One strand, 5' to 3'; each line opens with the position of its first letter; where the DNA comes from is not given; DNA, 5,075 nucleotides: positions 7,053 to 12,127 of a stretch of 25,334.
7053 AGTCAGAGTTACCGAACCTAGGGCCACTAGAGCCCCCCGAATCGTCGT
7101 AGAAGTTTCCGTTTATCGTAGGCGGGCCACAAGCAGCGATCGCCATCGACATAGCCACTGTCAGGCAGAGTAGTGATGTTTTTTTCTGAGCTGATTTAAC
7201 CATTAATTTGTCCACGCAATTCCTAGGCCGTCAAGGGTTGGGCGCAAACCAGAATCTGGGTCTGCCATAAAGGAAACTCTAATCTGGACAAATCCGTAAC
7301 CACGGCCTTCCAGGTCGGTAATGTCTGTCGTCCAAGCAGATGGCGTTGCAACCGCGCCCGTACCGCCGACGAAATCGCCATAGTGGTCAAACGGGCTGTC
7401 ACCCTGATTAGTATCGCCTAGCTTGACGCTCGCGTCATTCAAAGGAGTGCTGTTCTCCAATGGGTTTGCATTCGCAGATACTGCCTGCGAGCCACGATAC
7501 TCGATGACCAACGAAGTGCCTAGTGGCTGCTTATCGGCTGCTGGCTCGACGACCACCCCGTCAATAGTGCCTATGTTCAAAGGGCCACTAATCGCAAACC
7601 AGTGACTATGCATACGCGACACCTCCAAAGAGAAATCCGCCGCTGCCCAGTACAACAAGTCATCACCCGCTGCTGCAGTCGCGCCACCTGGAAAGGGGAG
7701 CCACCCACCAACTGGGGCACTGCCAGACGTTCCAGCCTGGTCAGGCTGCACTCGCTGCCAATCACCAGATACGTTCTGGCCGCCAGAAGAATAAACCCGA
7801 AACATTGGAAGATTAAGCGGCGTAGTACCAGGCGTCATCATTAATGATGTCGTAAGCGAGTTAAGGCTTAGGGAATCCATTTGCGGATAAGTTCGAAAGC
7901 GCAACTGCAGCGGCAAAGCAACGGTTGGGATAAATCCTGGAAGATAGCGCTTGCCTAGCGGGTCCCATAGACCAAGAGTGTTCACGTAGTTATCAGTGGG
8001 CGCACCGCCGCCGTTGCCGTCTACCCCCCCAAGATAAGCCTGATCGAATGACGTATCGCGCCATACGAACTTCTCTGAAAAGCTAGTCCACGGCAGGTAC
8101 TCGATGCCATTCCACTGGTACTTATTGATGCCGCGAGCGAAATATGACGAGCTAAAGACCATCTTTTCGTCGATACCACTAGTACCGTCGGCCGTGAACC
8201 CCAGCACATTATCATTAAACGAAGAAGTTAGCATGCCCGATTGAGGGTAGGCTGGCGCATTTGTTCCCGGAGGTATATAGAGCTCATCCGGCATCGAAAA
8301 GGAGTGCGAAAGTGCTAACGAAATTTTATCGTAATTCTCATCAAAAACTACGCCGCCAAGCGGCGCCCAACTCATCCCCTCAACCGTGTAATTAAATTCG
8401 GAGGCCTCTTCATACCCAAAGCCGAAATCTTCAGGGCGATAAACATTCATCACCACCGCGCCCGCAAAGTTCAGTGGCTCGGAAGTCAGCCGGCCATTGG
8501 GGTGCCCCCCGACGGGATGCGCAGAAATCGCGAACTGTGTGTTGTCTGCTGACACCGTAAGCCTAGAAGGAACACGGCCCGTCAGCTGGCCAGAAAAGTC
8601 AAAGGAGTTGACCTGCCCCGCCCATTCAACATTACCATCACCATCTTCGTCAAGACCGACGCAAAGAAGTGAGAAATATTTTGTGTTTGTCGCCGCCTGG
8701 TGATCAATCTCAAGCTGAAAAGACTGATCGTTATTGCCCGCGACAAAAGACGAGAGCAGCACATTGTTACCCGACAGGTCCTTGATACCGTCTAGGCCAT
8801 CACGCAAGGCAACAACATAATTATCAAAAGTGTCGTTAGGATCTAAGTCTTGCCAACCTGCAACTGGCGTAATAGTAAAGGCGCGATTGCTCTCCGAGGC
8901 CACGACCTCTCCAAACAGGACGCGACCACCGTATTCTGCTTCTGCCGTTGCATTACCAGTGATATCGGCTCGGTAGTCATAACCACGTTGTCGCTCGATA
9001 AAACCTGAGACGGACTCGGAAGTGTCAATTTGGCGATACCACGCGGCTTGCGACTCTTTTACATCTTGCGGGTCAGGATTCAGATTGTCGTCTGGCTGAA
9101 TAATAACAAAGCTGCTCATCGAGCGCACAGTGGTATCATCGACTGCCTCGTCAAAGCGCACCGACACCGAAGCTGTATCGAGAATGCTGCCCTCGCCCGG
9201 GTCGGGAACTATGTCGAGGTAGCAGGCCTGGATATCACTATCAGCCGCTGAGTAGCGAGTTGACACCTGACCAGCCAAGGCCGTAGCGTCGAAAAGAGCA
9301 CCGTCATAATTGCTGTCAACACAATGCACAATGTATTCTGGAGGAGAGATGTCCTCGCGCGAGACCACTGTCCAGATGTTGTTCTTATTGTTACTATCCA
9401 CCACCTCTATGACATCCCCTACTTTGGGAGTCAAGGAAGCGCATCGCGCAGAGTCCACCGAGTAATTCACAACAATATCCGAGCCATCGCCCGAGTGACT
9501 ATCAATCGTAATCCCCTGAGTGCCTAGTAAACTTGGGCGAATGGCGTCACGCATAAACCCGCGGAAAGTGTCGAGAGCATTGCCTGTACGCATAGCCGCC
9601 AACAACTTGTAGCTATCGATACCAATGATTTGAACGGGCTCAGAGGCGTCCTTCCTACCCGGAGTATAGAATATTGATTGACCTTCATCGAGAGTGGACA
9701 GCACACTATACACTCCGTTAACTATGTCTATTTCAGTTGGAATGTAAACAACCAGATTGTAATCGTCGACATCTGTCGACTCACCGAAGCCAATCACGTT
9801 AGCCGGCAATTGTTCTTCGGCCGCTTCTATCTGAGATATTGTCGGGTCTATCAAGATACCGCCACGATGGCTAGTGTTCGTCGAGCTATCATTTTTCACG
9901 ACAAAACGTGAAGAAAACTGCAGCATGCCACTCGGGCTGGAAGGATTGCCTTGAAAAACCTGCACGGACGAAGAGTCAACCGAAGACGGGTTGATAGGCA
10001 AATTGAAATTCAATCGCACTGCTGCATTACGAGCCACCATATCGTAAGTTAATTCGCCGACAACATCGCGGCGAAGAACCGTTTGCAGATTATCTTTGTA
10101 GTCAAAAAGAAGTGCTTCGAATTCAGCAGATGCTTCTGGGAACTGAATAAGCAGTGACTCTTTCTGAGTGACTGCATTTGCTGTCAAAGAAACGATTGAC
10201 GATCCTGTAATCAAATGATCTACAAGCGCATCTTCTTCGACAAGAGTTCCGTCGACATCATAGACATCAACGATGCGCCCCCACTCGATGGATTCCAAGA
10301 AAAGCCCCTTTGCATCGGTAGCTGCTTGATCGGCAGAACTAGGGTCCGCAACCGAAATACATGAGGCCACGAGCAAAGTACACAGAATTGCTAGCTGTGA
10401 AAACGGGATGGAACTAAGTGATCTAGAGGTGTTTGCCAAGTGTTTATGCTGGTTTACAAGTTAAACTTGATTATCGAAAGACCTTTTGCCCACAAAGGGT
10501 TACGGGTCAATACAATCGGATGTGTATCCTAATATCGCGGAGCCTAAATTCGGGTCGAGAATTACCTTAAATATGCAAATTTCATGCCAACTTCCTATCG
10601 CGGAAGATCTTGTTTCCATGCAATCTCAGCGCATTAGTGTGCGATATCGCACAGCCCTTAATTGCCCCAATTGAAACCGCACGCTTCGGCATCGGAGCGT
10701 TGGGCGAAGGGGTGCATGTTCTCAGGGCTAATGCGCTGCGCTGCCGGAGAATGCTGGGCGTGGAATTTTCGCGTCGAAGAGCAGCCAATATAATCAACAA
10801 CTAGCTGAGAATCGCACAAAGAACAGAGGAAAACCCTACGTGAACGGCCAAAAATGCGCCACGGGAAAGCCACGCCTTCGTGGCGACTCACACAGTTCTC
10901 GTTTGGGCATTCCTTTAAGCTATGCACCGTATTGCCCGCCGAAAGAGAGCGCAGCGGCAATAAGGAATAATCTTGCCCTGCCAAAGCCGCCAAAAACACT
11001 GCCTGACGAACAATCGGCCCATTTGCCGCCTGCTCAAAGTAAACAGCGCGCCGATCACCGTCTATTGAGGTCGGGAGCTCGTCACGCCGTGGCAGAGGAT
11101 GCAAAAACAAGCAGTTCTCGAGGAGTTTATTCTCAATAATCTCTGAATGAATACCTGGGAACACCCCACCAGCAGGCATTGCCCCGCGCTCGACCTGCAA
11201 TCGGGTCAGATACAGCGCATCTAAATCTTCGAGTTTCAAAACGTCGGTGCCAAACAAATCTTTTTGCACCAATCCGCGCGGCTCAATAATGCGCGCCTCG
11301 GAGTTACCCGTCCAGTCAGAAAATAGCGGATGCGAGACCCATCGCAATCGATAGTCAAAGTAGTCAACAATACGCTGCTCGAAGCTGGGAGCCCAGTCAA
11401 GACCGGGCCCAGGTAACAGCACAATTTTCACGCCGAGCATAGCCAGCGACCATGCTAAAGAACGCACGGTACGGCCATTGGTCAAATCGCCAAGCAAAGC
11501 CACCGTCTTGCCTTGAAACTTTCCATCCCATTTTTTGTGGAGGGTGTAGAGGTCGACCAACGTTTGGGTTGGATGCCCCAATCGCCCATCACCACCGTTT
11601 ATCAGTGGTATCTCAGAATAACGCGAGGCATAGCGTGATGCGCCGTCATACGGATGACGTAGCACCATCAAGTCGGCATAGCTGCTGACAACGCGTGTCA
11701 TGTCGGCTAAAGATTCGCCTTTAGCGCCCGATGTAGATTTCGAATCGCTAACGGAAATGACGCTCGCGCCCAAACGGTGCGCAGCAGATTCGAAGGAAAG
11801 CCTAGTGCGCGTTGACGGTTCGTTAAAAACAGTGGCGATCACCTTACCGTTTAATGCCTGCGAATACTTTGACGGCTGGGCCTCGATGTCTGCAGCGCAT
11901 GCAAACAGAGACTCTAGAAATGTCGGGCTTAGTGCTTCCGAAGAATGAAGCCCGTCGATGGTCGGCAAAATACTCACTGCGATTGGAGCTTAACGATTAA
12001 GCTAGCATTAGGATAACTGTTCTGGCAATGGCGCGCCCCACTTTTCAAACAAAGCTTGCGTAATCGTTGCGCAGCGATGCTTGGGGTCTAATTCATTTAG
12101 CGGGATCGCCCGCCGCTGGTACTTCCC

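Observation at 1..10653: Putative sigma54-driven operon of at least four Ig-like lipoproteins: candidate uncharacterised cell-surface assembly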

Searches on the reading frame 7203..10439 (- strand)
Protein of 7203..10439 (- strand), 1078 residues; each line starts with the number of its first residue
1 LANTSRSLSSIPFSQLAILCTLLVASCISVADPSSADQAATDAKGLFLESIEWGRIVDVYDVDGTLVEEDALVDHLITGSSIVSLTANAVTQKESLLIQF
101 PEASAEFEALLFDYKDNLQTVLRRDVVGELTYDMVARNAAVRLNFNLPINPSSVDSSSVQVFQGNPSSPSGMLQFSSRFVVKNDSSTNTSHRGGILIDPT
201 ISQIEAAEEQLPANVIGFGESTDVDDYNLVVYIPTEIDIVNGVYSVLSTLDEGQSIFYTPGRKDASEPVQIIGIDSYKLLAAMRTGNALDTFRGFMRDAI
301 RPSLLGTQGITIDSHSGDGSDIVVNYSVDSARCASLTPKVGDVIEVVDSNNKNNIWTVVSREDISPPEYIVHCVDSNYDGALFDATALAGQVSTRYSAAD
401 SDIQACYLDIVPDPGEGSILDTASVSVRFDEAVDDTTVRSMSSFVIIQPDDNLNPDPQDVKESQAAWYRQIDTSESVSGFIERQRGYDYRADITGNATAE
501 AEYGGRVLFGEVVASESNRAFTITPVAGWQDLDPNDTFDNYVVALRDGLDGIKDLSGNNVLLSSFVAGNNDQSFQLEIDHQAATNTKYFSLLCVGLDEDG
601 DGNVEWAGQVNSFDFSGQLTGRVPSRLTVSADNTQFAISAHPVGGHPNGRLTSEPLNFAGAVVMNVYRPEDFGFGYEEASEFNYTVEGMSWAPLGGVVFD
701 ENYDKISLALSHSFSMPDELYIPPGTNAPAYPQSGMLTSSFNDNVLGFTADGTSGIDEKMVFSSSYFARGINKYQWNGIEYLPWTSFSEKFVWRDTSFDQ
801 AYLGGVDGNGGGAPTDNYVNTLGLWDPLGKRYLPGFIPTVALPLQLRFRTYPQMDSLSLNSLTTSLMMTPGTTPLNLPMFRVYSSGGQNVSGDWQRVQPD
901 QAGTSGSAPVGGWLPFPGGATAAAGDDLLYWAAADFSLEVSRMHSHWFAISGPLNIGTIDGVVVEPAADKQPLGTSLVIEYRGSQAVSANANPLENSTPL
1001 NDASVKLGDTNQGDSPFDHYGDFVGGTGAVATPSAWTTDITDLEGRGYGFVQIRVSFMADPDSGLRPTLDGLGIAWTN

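Call 5: search_protein_families(library=pfam, proteins=[window:7203-10439:-], max_evalue=1)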
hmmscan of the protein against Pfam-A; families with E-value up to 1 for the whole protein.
window:7203-10439:- (1078 aa): 1 family
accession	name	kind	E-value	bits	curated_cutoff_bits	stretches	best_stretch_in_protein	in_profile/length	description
PF13205.12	Big_5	-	2.9e-07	31.6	23.6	0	410-450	10-49/105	Bacterial Ig-like domain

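Call 6: search_protein_families(library=ncbifam, proteins=[window:7203-10439:-], max_evalue=1)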
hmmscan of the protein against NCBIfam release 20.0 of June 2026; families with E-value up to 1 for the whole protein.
window:7203-10439:- (1078 aa): 0 families

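Call 17: find_homologous_proteins(query=window:7203-10439:-, region=1-1078)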
Query window:7203-10439:-, residues 1-1078 (1078 aa): 23 proteins with E <= 0.001 among 8000 candidates.
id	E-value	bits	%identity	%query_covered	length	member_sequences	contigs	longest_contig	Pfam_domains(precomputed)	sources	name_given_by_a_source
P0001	0.0e+0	2319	94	100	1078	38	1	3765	PF13205.13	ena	-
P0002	0.0e+0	2144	88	100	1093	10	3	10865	PF13205.13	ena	-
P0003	0.0e+0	1991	82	100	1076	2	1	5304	-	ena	-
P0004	0.0e+0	1909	79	100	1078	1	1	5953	-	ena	-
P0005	0.0e+0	1825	76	100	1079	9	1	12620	-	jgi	jgi:hypothetical protein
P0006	0.0e+0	1817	80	96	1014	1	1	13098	-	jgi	jgi:hypothetical protein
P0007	0.0e+0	1806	77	98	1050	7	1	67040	-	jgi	jgi:hypothetical protein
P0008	0.0e+0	1777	76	98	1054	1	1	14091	-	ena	-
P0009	0.0e+0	1635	70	100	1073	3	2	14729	PF13205.13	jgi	jgi:hypothetical protein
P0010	0.0e+0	1614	67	100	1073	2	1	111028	-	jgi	jgi:hypothetical protein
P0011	0.0e+0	1487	62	100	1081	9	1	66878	-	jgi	jgi:hypothetical protein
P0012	0.0e+0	1444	62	98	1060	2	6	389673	-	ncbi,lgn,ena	-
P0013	0.0e+0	1189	80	60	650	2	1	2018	-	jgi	jgi:hypothetical protein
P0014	0.0e+0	1169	53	100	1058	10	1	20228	-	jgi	jgi:hypothetical protein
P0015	1.2e-276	939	61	64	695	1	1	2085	-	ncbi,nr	ncbi:MAG: hypothetical protein QGF46_07385, partial [Planctomycetota bacterium]|nr:hypothetical prot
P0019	2.5e-243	829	44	98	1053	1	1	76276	-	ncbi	ncbi:MAG: hypothetical protein QM477_02285 [Planctomycetota bacterium]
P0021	6.0e-159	550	35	97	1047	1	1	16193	-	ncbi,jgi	ncbi:MAG TPA: hypothetical protein VGC54_08475 [Planctomycetota bacterium]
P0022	7.1e-157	543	37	96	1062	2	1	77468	-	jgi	-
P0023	7.0e-54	202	26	96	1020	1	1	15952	PF13205.13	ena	-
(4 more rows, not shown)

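Call 20: find_encoding_contigs(protein=P0012, flank=10000, max_places=1)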
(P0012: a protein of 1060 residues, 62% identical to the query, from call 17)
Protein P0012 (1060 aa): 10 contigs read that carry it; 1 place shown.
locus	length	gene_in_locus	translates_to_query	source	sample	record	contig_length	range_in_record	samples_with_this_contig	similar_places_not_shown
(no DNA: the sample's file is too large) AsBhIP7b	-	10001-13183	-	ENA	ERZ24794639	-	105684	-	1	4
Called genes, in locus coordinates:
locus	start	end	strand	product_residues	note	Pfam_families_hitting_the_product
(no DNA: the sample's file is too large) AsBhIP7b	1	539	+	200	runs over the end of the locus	PF21176:RecR_HhH, PF01751:Toprim, PF13662:Toprim_4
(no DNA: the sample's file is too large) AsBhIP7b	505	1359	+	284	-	PF01416:PseudoU_synth_1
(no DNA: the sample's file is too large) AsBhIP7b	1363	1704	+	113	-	PF02482:Ribosomal_S30AE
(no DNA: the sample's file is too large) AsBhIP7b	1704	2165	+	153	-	PF00359:PTS_EIIA_2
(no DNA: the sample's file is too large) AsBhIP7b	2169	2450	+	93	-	PF00381:PTS-HPr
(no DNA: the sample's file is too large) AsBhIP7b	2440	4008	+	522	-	PF10150:RNase_E_G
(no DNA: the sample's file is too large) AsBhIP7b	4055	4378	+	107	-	PF00829:Ribosomal_L21p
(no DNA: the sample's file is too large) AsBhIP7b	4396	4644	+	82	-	PF01016:Ribosomal_L27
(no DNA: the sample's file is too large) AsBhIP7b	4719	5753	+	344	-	PF01018:GTP1_OBG, PF01926:MMR_HSR1, PF02421:FeoB_N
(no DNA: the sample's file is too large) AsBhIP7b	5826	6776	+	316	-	PF13180:PDZ_2 (weak), PF17820:PDZ_6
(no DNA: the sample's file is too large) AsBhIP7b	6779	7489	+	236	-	PF03309:Pan_kinase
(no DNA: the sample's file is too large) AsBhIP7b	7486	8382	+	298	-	PF01926:MMR_HSR1, PF02421:FeoB_N (weak)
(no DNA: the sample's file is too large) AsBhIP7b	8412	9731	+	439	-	PF02729:OTCace_N, PF00185:OTCace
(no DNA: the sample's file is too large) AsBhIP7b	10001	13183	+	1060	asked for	-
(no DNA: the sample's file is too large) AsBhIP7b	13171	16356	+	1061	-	PF13205:Big_5 (faint)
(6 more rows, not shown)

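Call 21: find_encoding_contigs(protein=P0019, flank=10000, max_places=1)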
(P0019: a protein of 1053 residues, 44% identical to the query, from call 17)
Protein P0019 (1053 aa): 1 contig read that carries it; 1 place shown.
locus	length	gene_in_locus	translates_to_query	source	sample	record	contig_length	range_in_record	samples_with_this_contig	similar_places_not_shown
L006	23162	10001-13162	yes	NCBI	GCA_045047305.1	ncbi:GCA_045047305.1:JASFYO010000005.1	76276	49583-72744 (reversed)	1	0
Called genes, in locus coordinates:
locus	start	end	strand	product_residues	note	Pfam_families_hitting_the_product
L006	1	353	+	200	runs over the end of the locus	PF21176:RecR_HhH, PF02132:RecR_ZnF (faint), PF01751:Toprim, PF13662:Toprim_4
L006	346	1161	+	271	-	PF01416:PseudoU_synth_1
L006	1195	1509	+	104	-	PF02482:Ribosomal_S30AE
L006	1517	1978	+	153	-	PF00359:PTS_EIIA_2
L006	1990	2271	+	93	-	PF00381:PTS-HPr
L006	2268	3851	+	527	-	PF10150:RNase_E_G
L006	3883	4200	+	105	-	PF00829:Ribosomal_L21p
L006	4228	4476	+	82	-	PF01016:Ribosomal_L27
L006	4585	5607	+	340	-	PF01018:GTP1_OBG, PF01926:MMR_HSR1, PF02421:FeoB_N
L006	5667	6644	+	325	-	PF17820:PDZ_6 (weak)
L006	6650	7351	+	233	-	PF03309:Pan_kinase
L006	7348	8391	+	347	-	PF01926:MMR_HSR1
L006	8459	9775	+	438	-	PF02729:OTCace_N, PF00185:OTCace (weak), PF02748:PyrI_C (weak)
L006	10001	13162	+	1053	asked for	-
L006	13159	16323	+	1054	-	-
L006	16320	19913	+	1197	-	-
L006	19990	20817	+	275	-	-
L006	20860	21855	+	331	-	PF06750:A24_N_bact, PF01478:Peptidase_A24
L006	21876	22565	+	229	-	PF00691:OmpA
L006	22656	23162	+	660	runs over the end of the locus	PF00009:GTP_EFTU, PF03144:GTP_EFTU_D2 (faint), PF22042:EF-G_D2, PF14492:EFG_III, PF03764:EFG_IV, PF00679:EFG_C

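Call 22: find_encoding_contigs(protein=P0022, flank=10000, max_places=1)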
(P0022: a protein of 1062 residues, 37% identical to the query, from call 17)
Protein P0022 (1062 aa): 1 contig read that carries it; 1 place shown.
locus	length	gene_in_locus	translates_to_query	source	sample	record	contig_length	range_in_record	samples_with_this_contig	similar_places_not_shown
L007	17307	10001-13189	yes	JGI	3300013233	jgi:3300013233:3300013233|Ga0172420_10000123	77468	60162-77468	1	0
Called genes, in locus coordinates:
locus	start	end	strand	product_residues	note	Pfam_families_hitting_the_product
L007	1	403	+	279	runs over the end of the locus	PF01416:PseudoU_synth_1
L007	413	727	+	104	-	PF02482:Ribosomal_S30AE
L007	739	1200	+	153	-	PF00359:PTS_EIIA_2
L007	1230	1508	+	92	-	PF00381:PTS-HPr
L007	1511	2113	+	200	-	PF10105:DUF2344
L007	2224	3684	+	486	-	PF10150:RNase_E_G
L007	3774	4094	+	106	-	PF00829:Ribosomal_L21p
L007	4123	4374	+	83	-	PF01016:Ribosomal_L27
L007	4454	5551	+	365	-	PF01018:GTP1_OBG, PF01926:MMR_HSR1, PF02421:FeoB_N (weak)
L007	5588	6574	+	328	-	PF13180:PDZ_2 (weak), PF17820:PDZ_6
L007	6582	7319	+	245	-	PF03309:Pan_kinase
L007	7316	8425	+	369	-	PF01926:MMR_HSR1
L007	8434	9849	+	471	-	PF02729:OTCace_N, PF00185:OTCace (weak)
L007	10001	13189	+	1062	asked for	-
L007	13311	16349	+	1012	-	-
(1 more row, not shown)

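Call 23: find_encoding_contigs(protein=P0021, flank=10000, max_places=1)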
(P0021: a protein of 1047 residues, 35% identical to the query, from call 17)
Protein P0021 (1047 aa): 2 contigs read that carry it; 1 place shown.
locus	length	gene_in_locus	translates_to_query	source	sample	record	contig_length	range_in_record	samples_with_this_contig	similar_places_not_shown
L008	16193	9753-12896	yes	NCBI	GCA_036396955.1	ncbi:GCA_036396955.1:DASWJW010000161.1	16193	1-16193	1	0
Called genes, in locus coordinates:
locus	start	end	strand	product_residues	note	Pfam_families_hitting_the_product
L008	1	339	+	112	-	PF02482:Ribosomal_S30AE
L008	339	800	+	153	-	PF00359:PTS_EIIA_2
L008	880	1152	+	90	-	PF00381:PTS-HPr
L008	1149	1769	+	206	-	PF10105:DUF2344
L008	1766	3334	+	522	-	PF10150:RNase_E_G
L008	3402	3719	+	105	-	PF00829:Ribosomal_L21p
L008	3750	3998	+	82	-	PF01016:Ribosomal_L27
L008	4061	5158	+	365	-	PF01018:GTP1_OBG, PF01926:MMR_HSR1, PF02421:FeoB_N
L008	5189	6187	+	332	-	PF17820:PDZ_6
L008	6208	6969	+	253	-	PF03309:Pan_kinase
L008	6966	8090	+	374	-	PF01926:MMR_HSR1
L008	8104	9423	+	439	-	PF02729:OTCace_N, PF00185:OTCace, PF02748:PyrI_C (weak)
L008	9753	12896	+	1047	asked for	-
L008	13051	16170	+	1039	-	PF13205:Big_5 (faint)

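Call 24: find_encoding_contigs(protein=P0023, flank=10000, max_places=1)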
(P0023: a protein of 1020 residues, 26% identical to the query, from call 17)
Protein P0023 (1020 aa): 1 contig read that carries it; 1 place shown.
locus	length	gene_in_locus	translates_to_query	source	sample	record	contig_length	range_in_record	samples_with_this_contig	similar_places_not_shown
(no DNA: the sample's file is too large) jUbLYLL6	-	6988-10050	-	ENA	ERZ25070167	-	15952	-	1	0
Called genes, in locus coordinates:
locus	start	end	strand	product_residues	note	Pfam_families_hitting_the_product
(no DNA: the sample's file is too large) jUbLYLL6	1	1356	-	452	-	?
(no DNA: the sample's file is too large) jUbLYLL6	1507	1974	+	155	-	PF13404:HTH_AsnC-type, PF13412:HTH_24, PF01037:AsnC_trans_reg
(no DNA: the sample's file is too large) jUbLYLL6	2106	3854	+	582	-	PF13229:Beta_helix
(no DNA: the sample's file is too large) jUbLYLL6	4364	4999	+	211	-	-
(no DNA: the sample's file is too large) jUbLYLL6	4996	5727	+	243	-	-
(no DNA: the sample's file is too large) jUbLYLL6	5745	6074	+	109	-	-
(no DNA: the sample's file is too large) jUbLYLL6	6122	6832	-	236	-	PF08713:DNA_alkylation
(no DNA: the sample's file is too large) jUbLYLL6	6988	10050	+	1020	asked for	PF13205:Big_5 (weak)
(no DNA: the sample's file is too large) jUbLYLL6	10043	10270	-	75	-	-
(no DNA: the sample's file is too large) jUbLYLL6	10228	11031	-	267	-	PF13649:Methyltransf_25 (faint)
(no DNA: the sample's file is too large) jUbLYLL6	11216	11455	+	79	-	PF04237:YjbR (weak)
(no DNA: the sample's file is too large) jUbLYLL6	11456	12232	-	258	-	-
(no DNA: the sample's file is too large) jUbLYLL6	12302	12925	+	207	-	PF00583:Acetyltransf_1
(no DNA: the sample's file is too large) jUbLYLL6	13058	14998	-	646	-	PF00005:ABC_tran, PF00006:ATP-synt_ab (faint), PF02463:SMC_N (faint), PF01926:MMR_HSR1 (faint), PF13304:AAA_21 (faint), PF12848:ABC_tran_Xtn, PF00005:ABC_tran, PF16326:ABC_tran_CTD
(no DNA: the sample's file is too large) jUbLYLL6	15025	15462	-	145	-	-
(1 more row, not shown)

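Call 96: search_protein_families(library=pfam, proteins=[L006:19990-20817:+], max_evalue=1)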
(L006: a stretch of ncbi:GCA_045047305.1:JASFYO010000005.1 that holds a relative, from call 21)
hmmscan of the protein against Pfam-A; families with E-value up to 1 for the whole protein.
L006:19990-20817:+ (275 aa): 0 families

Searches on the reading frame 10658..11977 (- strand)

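Call 7: search_protein_families(library=pfam, proteins=[window:10658-11977:-], max_evalue=0.001)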
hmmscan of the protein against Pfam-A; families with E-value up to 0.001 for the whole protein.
window:10658-11977:- (439 aa): 3 families
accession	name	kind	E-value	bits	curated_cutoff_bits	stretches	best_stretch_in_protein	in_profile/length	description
PF02729.26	OTCace_N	-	6.9e-41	140.2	29.9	1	12-147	5-147/148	Aspartate/ornithine carbamoyltransferase, carbamoyl-P binding domain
PF00185.30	OTCace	-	6.6e-12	46.2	29.4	1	283-329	103-155/157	Aspartate/ornithine carbamoyltransferase, Asp/Orn binding domain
PF02748.20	PyrI_C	-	0.00042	20.5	23.4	1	352-392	3-43/48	Aspartate carbamoyltransferase regulatory chain, metal binding domain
